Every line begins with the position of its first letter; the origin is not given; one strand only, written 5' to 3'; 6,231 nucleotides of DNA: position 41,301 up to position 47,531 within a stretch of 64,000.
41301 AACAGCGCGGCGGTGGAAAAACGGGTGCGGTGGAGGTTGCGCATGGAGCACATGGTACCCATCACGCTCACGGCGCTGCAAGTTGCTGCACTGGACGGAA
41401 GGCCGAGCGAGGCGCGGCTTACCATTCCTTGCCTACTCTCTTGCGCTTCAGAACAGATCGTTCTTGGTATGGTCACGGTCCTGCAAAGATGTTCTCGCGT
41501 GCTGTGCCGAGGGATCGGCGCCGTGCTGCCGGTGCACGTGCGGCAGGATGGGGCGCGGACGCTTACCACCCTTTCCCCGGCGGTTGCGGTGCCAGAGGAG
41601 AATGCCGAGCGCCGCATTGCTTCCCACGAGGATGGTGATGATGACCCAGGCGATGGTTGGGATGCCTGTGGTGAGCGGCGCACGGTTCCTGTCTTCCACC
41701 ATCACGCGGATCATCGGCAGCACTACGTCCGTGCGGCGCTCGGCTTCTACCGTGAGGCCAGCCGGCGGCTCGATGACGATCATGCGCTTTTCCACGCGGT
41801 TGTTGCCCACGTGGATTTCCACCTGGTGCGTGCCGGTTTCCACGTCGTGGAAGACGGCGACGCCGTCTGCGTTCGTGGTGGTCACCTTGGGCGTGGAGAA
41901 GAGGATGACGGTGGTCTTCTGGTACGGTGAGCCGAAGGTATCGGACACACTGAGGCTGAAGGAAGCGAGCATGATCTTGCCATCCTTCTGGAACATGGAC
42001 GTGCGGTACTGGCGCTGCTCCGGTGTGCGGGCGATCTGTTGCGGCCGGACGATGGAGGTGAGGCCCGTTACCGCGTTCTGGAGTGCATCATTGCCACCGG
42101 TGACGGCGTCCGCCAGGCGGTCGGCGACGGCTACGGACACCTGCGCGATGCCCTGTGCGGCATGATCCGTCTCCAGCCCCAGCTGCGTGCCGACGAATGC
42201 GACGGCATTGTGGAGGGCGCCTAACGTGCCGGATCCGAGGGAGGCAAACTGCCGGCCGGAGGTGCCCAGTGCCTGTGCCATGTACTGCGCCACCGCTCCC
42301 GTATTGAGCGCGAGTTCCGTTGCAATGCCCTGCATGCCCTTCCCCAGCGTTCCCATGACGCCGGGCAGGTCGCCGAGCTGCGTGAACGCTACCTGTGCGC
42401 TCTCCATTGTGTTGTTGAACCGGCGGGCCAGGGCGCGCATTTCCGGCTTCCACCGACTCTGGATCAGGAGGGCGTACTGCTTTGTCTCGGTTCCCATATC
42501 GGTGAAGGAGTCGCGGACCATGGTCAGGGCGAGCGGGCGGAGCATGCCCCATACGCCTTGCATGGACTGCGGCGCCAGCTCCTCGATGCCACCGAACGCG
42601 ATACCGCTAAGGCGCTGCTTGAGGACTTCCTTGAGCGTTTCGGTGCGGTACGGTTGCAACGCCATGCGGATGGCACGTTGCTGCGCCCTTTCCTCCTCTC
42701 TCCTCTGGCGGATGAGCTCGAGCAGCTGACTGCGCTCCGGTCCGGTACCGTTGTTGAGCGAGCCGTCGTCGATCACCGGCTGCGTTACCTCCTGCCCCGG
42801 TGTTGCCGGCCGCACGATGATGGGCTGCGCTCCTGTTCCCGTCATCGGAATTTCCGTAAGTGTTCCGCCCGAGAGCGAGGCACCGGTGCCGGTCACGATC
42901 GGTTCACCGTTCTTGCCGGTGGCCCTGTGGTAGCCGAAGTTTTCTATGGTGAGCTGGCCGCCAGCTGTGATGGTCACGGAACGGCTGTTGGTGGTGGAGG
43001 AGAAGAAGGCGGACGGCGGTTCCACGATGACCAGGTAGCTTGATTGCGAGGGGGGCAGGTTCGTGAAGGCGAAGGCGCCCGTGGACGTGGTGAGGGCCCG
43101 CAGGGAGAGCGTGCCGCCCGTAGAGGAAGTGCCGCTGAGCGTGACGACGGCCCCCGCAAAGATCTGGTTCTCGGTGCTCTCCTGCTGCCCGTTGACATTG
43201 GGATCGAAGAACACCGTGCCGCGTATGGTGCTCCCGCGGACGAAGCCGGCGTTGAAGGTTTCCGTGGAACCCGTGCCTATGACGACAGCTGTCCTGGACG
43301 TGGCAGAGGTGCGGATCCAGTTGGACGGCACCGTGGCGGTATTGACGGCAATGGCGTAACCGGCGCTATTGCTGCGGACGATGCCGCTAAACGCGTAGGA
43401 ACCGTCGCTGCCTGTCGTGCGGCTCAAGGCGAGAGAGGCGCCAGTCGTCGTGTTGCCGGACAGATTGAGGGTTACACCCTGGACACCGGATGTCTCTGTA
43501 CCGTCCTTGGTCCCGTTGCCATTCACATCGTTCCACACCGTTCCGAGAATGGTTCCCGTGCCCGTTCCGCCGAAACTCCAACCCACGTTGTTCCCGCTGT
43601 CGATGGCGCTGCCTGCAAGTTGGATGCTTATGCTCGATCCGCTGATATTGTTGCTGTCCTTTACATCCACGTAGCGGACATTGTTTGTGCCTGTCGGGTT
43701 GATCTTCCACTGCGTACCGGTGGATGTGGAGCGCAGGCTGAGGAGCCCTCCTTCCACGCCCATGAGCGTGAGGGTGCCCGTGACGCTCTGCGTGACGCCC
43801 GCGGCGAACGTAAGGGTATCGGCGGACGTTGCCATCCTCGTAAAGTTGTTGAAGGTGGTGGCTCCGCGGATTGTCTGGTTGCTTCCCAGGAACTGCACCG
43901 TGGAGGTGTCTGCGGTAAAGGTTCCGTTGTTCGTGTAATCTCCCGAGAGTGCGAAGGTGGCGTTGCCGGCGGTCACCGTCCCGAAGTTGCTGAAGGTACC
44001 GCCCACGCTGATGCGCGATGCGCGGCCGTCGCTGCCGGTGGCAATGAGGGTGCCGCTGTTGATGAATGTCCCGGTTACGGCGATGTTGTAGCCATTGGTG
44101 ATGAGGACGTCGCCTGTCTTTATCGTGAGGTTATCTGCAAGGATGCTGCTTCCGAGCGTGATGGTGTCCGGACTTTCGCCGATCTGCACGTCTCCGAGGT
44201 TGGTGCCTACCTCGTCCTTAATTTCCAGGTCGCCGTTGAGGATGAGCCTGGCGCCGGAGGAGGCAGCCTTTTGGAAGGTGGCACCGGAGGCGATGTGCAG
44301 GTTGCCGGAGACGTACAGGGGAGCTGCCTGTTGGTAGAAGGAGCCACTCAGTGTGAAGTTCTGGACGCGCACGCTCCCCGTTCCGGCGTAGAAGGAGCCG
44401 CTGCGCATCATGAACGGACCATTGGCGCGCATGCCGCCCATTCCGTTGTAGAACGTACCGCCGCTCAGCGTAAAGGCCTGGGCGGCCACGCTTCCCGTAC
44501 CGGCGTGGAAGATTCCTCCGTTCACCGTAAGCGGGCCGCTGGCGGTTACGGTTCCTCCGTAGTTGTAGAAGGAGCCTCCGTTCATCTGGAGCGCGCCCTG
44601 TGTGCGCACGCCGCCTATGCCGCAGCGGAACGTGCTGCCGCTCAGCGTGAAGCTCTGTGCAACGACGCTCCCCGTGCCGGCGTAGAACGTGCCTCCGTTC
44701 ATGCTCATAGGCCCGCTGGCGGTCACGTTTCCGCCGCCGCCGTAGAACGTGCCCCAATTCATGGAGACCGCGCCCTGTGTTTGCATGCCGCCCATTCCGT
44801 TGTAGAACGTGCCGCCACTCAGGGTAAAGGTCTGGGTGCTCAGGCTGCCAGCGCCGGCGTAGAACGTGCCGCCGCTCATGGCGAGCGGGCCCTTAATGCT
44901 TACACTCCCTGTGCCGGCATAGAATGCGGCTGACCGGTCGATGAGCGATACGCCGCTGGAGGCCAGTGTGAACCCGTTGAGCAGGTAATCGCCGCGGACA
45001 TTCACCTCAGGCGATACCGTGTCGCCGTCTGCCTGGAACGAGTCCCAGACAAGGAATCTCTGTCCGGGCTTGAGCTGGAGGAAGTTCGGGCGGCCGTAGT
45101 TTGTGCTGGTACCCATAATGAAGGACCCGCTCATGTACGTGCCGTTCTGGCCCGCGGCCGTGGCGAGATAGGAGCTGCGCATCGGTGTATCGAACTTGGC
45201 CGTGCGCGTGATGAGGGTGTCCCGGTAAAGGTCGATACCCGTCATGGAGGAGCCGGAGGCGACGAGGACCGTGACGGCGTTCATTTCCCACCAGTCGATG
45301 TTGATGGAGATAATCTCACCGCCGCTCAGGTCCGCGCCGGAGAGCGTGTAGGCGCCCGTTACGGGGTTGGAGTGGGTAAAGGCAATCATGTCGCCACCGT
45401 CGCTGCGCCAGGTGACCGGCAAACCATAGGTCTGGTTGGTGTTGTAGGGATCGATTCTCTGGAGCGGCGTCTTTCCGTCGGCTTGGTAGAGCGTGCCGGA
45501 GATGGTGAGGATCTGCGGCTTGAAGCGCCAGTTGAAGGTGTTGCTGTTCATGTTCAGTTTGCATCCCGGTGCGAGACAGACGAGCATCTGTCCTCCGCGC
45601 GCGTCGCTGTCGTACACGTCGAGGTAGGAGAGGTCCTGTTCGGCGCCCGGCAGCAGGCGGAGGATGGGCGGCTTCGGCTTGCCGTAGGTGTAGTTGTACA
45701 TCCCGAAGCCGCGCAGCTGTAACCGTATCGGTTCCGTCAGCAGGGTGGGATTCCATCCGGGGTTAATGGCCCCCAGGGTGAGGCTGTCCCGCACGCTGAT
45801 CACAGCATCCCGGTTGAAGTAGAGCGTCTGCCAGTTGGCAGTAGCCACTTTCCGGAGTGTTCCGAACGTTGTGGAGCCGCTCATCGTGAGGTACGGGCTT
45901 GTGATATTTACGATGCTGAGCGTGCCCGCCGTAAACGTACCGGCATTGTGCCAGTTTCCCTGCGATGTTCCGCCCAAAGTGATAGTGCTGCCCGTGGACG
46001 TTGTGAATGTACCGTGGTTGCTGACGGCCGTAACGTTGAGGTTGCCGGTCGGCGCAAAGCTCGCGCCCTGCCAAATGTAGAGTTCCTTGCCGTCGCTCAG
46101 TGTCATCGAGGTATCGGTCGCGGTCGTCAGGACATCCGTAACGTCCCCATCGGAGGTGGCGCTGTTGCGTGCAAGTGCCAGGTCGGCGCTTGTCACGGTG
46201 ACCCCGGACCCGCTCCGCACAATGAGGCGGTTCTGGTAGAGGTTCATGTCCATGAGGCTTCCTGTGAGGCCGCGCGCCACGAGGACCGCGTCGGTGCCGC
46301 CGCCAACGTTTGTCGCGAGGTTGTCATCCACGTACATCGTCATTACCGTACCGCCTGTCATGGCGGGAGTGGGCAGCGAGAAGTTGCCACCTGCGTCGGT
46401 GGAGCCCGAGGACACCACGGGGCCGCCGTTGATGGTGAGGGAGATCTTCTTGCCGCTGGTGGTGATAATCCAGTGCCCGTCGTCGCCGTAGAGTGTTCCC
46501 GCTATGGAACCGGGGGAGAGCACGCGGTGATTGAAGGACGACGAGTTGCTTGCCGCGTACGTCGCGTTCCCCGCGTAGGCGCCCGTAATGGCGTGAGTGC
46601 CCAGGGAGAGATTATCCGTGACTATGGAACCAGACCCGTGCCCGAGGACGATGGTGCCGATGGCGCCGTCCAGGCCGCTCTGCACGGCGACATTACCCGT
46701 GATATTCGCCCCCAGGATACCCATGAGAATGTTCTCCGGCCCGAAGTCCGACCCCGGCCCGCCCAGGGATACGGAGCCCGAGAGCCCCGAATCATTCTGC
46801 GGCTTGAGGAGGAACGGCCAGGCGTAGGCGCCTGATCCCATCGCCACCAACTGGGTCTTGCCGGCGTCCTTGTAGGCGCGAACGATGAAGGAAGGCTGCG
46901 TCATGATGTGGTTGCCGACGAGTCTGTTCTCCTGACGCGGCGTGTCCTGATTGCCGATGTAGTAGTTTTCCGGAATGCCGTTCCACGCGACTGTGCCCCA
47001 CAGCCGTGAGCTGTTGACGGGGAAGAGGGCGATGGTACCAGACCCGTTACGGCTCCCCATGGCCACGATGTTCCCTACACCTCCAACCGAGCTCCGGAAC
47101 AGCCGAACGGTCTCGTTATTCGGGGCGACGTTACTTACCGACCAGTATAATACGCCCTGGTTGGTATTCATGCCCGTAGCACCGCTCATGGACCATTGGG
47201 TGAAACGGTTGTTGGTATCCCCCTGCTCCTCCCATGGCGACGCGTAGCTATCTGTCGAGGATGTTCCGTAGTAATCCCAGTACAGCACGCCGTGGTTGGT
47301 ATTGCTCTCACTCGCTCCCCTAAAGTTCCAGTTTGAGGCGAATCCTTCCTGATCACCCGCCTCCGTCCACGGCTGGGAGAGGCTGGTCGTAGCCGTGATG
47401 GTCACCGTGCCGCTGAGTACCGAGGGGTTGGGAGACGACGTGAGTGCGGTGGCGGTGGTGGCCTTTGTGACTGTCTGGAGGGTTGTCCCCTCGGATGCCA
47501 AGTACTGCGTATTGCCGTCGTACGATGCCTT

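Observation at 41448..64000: One uninterrupted ORF of more than 7,516 codons fills the last 22.5 kb and is still open at the window edge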

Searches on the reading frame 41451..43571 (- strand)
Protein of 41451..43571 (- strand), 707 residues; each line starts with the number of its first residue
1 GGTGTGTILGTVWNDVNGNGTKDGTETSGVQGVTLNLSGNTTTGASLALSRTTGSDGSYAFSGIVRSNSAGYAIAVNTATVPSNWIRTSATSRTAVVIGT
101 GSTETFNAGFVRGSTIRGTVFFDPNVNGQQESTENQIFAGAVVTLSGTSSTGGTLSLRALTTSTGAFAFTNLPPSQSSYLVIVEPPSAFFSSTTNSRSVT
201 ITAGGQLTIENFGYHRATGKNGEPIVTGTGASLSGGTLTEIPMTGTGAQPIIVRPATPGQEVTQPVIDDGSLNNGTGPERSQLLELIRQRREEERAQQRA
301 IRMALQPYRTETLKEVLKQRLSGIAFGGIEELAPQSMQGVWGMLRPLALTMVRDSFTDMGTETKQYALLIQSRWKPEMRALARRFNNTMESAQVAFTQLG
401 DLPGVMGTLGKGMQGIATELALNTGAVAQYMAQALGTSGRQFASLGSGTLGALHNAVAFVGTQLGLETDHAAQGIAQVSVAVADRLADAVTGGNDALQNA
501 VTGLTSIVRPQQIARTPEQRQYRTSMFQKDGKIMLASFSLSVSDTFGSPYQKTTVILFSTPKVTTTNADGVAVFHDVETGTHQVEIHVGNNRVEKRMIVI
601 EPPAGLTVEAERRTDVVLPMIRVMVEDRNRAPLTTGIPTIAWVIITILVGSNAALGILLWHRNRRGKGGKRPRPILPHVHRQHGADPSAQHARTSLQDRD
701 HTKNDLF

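Call 66: search_protein_families(library=pfam, proteins=[window:41451-43571:-], max_evalue=0.01)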
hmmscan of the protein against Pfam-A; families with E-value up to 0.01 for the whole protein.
window:41451-43571:- (707 aa): 4 families
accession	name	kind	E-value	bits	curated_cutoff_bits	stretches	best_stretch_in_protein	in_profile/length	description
PF17210.9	SdrD_B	-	5.3e-20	72.1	29.7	2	11-89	6-74/112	SdrD B-like domain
PF13620.12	CarboxypepD_reg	-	5.3e-08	33.5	32.3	2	132-209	8-77/82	Carboxypeptidase regulatory-like domain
PF09430.16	EMC7_beta-sandw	-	1.6e-06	28.7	26.6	0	551-604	8-61/122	ER membrane protein complex subunit 7, beta-sandwich domain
PF17802.7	SpaA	-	0.0011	19.5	23.1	0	132-207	10-85/91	Prealbumin-like fold domain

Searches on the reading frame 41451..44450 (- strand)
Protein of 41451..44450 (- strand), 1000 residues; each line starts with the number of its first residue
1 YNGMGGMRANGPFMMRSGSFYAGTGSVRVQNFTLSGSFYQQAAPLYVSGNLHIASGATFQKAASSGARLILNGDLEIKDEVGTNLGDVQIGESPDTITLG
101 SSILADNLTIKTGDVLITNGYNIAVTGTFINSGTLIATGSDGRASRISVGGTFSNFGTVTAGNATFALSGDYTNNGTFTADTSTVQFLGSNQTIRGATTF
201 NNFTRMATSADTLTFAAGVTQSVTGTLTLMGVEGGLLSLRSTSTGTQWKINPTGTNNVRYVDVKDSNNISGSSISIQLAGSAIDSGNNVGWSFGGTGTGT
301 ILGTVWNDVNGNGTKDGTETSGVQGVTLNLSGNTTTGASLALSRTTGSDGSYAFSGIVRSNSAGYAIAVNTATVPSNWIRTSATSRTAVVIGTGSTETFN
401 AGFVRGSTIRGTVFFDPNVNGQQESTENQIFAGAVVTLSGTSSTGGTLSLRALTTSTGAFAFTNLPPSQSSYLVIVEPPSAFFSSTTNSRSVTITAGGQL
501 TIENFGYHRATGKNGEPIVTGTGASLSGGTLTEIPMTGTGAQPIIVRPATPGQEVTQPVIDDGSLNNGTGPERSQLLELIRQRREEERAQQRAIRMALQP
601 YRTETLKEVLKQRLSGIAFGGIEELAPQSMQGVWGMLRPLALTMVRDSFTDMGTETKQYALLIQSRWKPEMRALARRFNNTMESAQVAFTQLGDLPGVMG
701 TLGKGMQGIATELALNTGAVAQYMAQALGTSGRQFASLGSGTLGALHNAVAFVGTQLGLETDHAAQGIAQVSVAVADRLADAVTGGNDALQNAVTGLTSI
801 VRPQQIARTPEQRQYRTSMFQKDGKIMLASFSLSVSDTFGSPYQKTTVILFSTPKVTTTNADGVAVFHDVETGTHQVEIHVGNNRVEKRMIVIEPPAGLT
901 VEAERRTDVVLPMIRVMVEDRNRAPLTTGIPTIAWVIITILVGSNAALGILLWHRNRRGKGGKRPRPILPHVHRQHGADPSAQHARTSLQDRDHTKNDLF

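Call 6: search_protein_families(library=pfam, proteins=[window:41451-44450:-], max_evalue=0.01)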
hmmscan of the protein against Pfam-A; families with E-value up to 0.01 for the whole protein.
window:41451-44450:- (1000 aa): 4 families
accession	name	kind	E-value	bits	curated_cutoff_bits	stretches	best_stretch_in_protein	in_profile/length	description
PF17210.9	SdrD_B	-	1.3e-20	74.1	29.7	2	304-382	6-74/112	SdrD B-like domain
PF13620.12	CarboxypepD_reg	-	1.9e-06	28.6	32.3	2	425-502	8-77/82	Carboxypeptidase regulatory-like domain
PF09430.16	EMC7_beta-sandw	-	3.2e-06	27.8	26.6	0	844-897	8-61/122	ER membrane protein complex subunit 7, beta-sandwich domain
PF17802.7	SpaA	-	0.0024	18.4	23.1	0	425-500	10-85/91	Prealbumin-like fold domain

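Call 31: search_protein_families(library=ncbifam, proteins=[window:41451-44450:-], max_evalue=0.01)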
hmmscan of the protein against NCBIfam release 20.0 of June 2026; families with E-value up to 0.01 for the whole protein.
window:41451-44450:- (1000 aa): 0 families

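Call 94: search_protein_families(library=phrogs, proteins=[window:41451-44450:-], max_evalue=0.001)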
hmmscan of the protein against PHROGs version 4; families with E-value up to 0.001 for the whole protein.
window:41451-44450:- (1000 aa): 0 families

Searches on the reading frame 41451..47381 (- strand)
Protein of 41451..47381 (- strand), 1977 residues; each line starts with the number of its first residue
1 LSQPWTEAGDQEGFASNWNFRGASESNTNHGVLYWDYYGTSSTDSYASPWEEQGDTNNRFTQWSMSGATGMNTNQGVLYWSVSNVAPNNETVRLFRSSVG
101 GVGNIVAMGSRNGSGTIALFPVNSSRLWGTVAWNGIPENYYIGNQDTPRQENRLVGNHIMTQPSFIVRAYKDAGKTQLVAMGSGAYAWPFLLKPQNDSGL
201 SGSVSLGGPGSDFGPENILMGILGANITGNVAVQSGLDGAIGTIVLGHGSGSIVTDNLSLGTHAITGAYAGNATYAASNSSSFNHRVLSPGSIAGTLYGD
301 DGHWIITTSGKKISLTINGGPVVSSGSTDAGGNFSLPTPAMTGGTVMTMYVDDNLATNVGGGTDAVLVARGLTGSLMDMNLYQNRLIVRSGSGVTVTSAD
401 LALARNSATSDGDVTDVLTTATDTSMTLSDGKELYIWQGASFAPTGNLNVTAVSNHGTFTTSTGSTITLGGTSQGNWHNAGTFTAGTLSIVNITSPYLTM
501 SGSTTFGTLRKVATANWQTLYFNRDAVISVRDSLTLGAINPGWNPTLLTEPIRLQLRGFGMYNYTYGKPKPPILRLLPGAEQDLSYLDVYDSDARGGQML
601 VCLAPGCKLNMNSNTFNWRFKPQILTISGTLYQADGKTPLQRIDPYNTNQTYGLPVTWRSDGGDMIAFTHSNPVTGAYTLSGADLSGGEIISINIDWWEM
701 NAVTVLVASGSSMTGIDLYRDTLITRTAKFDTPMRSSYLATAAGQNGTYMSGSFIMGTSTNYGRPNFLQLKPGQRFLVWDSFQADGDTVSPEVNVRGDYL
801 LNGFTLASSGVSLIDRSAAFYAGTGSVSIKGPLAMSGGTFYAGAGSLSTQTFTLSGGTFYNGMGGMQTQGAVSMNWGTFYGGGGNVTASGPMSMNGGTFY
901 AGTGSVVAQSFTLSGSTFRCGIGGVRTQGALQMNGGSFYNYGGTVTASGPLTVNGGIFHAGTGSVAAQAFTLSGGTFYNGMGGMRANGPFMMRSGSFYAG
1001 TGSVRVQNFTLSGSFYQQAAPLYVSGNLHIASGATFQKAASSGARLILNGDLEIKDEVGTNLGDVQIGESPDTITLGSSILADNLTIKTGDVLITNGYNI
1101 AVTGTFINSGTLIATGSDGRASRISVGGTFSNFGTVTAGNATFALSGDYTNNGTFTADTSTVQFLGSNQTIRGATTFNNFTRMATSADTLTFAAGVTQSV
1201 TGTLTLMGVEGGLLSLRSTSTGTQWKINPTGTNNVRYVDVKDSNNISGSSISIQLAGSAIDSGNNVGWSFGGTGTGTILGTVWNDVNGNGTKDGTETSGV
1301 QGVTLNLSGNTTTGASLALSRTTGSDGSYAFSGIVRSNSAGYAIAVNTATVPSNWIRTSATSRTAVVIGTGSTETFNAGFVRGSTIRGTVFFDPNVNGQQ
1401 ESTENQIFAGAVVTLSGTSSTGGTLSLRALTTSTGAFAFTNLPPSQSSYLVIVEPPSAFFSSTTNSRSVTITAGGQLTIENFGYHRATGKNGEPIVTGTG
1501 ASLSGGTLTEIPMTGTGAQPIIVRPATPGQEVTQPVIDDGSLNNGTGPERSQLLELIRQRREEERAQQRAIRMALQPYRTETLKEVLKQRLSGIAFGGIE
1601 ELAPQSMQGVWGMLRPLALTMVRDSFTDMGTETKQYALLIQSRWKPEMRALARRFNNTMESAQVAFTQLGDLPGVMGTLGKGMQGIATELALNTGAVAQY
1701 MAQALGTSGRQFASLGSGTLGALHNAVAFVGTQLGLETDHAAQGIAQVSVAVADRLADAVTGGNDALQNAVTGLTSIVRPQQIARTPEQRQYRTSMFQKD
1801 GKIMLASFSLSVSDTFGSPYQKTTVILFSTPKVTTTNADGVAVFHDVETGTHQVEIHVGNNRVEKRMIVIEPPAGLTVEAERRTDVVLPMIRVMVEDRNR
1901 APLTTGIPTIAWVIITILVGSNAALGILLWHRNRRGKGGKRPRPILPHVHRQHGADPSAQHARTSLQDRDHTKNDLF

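Call 72: search_solved_structures(query=window:41451-47381:-, max_evalue=0.1)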
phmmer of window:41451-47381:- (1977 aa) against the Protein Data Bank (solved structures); distinct sequences matched with E-value up to 0.1: 0.
